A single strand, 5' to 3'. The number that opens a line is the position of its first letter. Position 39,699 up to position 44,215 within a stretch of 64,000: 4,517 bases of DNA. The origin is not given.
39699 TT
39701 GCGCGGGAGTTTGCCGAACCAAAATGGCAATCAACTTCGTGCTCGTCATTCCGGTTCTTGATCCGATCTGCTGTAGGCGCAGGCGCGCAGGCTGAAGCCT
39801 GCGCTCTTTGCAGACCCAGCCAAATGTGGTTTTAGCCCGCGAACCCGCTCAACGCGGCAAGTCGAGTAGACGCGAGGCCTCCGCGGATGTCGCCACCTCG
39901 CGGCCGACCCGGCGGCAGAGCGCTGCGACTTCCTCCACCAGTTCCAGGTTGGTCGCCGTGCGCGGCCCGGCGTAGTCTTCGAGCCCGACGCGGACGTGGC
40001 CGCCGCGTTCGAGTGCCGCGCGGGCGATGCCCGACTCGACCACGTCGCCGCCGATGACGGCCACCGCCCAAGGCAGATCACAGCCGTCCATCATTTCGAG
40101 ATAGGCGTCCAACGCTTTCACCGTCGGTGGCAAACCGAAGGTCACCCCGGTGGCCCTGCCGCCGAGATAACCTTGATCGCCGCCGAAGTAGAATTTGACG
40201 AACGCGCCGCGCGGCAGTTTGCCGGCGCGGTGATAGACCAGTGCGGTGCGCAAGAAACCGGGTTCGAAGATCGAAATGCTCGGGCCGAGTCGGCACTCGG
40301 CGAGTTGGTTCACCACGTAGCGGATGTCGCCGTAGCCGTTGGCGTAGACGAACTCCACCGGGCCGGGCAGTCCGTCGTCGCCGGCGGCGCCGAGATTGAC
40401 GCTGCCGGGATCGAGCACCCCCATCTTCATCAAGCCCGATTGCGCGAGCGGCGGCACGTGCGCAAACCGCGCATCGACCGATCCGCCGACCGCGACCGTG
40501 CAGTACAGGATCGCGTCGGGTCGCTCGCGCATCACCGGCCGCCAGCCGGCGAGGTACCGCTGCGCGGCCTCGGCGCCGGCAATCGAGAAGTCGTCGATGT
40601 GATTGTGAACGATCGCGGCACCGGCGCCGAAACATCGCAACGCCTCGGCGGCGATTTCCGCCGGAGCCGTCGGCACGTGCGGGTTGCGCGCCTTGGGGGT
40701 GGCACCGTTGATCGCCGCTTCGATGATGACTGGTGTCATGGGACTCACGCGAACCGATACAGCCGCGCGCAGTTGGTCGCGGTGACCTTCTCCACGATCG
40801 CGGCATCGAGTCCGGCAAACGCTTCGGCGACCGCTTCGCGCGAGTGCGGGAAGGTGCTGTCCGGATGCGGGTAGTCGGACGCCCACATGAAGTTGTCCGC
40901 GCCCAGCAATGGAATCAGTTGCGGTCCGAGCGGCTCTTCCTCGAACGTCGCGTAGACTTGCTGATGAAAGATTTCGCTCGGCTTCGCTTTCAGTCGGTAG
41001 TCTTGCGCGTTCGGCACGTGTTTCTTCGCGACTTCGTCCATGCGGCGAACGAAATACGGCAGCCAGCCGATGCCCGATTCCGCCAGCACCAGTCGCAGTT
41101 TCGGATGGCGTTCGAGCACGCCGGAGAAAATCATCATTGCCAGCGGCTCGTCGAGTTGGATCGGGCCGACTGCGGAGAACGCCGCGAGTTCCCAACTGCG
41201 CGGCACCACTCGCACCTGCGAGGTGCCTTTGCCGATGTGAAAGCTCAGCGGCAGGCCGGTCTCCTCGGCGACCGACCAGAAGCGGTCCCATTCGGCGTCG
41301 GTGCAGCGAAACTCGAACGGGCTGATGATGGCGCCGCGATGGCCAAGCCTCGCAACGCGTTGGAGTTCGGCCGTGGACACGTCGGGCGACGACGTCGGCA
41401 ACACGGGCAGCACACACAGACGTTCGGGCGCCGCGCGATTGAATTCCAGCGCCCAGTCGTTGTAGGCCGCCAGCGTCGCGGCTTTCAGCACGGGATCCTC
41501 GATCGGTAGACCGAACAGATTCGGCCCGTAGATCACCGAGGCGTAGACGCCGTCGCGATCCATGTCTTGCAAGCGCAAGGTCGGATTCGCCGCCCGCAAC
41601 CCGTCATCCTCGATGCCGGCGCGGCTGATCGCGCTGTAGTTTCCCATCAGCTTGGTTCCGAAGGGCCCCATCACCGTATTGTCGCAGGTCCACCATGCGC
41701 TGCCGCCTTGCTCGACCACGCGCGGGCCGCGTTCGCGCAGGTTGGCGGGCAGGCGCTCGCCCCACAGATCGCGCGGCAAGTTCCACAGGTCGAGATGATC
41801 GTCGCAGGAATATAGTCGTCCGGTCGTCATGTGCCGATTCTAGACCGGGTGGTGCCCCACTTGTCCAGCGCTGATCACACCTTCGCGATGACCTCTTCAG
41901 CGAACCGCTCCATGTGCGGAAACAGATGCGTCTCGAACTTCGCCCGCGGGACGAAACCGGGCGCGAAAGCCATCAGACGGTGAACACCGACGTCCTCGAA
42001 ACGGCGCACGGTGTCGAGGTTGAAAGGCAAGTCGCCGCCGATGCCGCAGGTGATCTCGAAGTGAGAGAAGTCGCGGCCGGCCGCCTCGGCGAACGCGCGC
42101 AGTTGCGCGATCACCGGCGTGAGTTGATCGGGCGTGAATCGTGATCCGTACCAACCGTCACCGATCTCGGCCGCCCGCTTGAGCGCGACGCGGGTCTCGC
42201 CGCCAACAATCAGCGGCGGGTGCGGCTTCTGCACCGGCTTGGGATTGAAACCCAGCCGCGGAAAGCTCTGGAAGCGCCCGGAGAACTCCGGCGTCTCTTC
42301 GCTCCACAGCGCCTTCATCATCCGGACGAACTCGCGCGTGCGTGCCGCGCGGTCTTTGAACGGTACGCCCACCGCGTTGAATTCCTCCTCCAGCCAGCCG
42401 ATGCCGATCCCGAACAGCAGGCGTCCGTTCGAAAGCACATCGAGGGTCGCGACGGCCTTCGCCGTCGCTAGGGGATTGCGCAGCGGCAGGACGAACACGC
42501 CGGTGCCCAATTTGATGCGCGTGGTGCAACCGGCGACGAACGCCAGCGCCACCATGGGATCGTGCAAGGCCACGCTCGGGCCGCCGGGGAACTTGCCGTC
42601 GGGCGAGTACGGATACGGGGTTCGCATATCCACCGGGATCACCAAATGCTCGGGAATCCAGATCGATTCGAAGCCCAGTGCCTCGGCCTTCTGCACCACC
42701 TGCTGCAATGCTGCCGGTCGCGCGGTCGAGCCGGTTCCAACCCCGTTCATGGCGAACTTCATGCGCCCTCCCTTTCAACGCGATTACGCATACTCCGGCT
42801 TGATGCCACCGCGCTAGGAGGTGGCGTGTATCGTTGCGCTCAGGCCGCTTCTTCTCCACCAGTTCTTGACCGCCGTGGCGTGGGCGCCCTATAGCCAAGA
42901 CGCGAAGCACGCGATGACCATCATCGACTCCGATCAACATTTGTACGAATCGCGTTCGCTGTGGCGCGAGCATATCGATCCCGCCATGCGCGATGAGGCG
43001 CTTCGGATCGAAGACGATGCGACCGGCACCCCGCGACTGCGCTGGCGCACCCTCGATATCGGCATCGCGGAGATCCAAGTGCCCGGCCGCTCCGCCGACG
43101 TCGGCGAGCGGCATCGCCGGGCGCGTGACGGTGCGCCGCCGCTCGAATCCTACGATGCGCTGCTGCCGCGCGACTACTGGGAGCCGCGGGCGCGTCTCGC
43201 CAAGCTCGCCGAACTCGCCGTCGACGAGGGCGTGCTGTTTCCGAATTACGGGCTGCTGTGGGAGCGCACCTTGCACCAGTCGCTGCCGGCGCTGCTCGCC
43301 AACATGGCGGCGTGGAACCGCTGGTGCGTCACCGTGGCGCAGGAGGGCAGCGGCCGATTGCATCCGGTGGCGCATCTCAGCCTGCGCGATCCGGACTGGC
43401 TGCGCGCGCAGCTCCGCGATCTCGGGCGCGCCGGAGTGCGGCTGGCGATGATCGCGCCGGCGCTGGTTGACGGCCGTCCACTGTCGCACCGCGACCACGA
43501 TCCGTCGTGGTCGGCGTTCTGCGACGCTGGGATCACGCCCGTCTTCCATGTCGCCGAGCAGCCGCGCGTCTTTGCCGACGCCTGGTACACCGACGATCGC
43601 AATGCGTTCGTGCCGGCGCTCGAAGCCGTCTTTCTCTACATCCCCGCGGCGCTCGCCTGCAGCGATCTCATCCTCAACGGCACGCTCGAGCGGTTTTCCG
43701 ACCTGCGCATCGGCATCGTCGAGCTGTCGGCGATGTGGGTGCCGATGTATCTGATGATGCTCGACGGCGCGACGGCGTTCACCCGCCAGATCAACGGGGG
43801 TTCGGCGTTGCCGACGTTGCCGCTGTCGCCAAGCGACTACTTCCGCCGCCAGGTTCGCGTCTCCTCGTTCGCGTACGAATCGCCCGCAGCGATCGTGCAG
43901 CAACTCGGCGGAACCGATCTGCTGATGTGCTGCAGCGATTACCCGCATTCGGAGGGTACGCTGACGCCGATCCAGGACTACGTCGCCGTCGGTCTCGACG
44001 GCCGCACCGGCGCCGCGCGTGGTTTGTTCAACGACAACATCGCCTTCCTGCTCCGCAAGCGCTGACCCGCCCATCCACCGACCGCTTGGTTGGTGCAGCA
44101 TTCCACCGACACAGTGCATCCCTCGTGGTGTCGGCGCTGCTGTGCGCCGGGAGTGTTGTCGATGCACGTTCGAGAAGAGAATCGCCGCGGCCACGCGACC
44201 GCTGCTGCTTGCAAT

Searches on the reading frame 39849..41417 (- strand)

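Call 7: search_protein_families(library=pfam, proteins=[window:39849-41417:-], max_evalue=0.001)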
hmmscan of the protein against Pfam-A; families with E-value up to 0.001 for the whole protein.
window:39849-41417:- (522 aa): 1 family
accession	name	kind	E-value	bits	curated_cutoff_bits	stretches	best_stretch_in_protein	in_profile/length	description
PF05853.18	BKACE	-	5.8e-54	183.7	24.8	1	229-520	1-274/274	beta-keto acid cleavage enzyme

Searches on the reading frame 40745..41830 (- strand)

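Call 7: search_protein_families(library=pfam, proteins=[window:40745-41830:-], max_evalue=0.001)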
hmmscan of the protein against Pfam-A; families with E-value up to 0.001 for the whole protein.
window:40745-41830:- (361 aa): 1 family
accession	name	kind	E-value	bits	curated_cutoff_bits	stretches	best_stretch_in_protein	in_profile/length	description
PF04909.20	Amidohydro_2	-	3.6e-29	102.9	26.4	1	76-360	14-289/289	Amidohydrolase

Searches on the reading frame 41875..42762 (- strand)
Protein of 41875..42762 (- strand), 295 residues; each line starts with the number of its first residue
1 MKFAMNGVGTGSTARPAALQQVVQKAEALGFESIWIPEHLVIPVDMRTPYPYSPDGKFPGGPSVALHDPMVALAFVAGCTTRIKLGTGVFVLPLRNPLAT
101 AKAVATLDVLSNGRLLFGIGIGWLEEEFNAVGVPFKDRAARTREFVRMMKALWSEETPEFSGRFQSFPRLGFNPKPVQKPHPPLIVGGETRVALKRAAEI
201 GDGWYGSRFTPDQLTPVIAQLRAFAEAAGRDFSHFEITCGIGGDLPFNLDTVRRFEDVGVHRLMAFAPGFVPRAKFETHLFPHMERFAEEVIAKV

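Call 7: search_protein_families(library=pfam, proteins=[window:41875-42762:-], max_evalue=0.001)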
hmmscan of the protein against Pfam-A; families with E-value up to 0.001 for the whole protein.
window:41875-42762:- (295 aa): 1 family
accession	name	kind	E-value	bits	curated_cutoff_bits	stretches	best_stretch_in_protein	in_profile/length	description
PF00296.26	Bac_luciferase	-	6.2e-60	203.6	27.9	1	6-240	11-225/314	Luciferase-like monooxygenase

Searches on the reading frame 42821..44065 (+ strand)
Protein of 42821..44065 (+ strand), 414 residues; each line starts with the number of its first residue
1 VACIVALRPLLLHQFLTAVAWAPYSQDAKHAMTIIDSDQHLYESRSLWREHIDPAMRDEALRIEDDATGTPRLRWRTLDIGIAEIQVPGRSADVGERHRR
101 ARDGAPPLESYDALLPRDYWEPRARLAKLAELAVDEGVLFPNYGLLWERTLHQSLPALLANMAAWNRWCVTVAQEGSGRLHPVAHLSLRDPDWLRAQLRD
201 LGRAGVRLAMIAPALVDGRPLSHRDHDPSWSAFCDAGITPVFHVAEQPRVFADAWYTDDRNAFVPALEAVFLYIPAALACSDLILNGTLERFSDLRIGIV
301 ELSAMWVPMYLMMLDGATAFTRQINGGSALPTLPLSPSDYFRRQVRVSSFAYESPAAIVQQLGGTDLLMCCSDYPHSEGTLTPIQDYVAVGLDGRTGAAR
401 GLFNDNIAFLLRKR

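Call 7: search_protein_families(library=pfam, proteins=[window:42821-44065:+], max_evalue=0.001)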
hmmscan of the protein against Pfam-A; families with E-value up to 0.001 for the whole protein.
window:42821-44065:+ (414 aa): 1 family
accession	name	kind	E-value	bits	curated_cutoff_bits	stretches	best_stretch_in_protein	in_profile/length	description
PF04909.20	Amidohydro_2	-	0.00011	22.5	26.4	1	115-406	14-282/289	Amidohydrolase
